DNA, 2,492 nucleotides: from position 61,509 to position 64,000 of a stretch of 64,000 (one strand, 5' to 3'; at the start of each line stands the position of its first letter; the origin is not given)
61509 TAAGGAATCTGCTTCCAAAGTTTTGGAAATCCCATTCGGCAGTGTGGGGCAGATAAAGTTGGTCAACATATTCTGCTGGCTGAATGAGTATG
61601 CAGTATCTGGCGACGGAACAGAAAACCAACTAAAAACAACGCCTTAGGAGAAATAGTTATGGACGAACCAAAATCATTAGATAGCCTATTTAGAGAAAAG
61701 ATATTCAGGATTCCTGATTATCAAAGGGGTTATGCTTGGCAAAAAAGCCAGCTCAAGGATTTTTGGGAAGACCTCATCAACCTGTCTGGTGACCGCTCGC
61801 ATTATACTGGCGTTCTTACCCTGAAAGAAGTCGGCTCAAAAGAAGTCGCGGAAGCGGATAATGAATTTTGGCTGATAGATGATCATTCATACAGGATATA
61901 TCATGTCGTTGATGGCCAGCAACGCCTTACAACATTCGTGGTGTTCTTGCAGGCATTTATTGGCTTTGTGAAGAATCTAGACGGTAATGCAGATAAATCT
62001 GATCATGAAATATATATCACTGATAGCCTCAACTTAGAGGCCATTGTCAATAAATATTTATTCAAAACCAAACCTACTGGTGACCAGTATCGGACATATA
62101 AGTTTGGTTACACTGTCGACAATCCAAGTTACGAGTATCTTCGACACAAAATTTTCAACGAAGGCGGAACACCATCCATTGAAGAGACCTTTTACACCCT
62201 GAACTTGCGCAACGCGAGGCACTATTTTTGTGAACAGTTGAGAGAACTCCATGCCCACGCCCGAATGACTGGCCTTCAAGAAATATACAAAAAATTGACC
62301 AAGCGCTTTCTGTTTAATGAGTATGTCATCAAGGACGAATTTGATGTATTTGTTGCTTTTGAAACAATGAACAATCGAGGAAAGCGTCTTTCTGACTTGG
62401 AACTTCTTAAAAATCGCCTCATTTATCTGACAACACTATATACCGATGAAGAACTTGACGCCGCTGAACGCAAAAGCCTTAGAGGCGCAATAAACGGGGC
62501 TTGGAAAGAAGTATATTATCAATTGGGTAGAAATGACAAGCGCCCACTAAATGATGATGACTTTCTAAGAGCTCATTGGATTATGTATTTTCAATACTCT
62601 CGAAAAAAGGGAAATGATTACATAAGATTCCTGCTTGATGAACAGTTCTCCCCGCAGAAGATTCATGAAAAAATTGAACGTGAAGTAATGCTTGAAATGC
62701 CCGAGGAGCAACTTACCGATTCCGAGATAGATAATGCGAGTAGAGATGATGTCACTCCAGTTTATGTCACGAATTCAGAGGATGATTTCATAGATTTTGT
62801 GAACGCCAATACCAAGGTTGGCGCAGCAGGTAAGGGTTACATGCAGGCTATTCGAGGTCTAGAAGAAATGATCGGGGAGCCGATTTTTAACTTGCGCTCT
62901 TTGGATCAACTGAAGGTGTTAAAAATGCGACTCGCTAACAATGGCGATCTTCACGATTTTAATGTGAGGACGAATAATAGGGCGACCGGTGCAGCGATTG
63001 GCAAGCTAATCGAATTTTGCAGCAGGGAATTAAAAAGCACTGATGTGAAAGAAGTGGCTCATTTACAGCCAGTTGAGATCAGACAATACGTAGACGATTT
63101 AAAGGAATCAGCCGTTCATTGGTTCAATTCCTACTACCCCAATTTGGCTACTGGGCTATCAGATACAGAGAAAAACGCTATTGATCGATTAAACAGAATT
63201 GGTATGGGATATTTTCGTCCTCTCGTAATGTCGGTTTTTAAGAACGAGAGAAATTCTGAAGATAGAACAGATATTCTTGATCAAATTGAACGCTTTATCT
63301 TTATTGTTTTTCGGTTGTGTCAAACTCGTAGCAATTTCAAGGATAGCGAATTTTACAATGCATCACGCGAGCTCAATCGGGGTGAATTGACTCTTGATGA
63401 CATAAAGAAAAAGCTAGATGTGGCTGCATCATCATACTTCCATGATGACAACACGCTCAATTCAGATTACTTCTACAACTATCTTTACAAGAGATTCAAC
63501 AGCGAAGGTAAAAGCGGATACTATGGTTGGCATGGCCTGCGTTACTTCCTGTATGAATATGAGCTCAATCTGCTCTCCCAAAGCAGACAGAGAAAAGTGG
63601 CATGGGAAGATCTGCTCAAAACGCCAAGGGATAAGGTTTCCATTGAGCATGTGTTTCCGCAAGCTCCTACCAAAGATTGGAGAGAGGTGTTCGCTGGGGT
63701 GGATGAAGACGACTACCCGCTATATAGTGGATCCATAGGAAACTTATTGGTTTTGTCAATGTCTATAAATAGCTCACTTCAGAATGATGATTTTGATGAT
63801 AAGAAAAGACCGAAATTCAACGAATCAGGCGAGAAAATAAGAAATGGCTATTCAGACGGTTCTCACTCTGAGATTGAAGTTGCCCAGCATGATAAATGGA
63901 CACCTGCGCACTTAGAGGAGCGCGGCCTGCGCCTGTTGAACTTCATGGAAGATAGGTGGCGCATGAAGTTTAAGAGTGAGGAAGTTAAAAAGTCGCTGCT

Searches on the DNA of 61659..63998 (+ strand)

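Call 65: search_rna_families(source=L084, start=10300, end=10800, threshold=evalue, max_evalue=1, show_alignments=3)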
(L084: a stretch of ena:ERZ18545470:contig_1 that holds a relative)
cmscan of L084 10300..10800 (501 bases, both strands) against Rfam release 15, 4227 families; matches with E-value up to 1: 0.
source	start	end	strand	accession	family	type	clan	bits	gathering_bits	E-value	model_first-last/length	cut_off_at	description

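Call 66: search_rna_families(source=L001, start=9500, end=14700, threshold=evalue, max_evalue=1, show_alignments=0)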
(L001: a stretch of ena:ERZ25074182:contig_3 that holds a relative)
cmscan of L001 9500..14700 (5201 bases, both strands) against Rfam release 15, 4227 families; matches with E-value up to 1: 2.
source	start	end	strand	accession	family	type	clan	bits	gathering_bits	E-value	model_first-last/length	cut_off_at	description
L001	9564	9650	+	RF00005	tRNA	Gene; tRNA;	CL00001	60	29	1.4e-11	1-71/71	no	tRNA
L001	9608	9650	-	RF04351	Plastid-psbl-rps4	Cis-reg;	-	29.7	68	0.0029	1-53/53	no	Plastid-psbl-rps4 3UTR RNA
